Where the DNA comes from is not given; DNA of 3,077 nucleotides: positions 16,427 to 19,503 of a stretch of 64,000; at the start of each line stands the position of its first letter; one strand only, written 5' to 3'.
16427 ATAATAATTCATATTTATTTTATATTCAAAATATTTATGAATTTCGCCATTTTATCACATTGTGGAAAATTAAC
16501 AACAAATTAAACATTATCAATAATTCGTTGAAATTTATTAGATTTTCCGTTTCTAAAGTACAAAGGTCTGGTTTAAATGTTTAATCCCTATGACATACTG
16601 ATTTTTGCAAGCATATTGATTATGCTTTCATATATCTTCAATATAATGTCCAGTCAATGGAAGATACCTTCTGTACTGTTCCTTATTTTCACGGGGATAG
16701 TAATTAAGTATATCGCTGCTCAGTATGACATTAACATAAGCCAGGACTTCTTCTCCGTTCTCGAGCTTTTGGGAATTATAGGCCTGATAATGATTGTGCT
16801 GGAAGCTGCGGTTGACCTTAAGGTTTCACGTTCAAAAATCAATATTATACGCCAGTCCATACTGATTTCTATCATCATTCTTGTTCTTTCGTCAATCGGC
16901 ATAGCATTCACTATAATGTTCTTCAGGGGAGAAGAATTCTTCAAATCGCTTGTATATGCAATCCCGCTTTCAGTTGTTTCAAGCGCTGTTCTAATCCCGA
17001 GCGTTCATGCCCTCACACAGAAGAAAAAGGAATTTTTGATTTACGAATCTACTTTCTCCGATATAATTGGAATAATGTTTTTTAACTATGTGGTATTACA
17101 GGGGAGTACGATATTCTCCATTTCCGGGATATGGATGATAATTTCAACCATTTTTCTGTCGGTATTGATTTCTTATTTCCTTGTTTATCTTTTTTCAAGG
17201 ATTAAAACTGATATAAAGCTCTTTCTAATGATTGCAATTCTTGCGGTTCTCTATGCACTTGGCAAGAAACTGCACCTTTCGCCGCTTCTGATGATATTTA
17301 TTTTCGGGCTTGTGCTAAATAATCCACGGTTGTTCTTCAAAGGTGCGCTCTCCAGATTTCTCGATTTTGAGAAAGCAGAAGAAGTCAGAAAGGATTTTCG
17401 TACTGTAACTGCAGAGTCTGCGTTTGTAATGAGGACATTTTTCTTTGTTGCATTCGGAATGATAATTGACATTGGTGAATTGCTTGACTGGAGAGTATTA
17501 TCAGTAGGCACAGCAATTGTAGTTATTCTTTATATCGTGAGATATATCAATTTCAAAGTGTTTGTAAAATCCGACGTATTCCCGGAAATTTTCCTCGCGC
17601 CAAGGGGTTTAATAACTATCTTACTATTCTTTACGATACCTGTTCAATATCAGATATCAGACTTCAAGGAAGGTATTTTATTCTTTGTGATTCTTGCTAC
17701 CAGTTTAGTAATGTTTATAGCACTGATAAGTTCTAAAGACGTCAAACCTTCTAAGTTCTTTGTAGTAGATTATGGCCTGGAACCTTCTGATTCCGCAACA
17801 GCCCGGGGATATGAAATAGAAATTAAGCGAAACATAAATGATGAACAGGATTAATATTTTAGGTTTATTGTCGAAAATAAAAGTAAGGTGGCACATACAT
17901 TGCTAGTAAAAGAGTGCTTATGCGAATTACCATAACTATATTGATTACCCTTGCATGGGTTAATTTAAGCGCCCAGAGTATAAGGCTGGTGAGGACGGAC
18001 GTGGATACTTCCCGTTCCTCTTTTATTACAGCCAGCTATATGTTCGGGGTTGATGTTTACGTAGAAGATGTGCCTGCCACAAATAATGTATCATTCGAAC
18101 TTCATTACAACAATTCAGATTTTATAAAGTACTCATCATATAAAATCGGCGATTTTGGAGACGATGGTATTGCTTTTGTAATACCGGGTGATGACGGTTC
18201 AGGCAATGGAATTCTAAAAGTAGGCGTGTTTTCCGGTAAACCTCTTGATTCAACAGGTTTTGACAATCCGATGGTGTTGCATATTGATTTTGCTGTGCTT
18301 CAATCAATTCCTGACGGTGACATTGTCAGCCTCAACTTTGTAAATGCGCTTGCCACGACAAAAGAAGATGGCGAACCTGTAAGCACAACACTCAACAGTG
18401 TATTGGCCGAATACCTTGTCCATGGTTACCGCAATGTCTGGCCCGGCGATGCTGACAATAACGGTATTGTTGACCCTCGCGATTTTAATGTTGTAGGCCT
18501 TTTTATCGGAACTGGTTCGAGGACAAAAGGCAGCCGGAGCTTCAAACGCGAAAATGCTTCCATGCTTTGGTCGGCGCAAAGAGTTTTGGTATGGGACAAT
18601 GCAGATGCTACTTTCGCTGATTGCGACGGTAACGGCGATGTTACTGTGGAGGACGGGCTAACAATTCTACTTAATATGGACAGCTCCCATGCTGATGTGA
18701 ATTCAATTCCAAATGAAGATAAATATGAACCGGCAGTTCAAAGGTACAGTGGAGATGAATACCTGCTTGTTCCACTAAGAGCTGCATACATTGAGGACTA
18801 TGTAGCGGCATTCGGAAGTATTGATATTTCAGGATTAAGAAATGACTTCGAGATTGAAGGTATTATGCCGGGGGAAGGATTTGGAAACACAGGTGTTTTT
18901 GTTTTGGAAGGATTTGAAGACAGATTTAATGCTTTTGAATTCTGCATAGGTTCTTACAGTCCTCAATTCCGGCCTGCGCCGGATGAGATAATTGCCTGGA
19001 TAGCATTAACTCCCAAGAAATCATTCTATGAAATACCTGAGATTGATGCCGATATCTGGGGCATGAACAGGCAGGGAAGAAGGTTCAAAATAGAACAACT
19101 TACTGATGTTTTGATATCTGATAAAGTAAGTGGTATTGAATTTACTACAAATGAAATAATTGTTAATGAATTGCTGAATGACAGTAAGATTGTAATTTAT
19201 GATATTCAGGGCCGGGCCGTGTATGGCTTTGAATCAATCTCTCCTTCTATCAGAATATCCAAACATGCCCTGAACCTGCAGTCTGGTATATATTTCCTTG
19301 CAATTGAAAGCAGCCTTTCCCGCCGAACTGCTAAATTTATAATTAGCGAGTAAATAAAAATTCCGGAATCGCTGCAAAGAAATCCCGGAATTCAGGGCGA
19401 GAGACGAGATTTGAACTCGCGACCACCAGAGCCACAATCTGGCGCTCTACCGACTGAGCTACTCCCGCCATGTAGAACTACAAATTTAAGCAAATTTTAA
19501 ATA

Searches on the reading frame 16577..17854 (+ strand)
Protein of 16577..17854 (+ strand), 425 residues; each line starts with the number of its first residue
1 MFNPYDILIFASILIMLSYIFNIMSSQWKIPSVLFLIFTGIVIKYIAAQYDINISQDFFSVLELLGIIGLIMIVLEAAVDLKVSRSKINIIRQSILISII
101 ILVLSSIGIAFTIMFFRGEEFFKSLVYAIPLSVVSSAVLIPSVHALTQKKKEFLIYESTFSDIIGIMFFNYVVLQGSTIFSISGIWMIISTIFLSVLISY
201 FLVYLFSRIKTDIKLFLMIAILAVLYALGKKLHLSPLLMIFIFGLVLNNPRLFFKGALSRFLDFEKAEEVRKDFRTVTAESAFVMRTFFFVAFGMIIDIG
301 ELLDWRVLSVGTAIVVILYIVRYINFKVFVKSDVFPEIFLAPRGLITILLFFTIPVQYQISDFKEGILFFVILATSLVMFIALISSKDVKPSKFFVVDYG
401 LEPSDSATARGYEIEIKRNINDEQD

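Call 18: search_protein_families(library=pfam, proteins=[window:16577-17854:+], max_evalue=0.00001)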
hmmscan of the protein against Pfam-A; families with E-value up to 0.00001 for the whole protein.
window:16577-17854:+ (425 aa): 1 family
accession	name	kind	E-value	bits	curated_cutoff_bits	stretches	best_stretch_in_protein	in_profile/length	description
PF00999.27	Na_H_Exchanger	-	3.1e-18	66.3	26.2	1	15-357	4-343/375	Sodium/hydrogen exchanger, transmembrane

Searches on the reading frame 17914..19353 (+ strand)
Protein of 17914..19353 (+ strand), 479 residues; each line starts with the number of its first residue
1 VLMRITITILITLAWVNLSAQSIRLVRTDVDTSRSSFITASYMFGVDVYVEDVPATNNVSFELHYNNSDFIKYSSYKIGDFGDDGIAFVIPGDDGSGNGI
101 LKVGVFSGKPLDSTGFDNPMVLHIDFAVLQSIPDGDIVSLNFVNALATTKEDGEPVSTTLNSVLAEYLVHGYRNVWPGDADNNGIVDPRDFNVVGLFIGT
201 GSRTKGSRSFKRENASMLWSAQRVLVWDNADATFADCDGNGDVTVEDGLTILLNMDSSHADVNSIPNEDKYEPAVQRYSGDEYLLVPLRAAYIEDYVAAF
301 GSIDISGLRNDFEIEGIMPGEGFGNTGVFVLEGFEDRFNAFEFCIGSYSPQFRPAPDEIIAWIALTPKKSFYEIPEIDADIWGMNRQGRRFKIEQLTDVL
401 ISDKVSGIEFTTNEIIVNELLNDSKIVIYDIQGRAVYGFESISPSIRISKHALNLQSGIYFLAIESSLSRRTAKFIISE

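Call 18: search_protein_families(library=pfam, proteins=[window:17914-19353:+], max_evalue=0.00001)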
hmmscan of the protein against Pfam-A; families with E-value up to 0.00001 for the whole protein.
window:17914-19353:+ (479 aa): 1 family
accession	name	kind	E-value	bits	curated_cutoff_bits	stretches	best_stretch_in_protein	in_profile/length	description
PF18962.6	Por_Secre_tail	-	5.9e-06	26.9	27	0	420-477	18-75/75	Secretion system C-terminal sorting domain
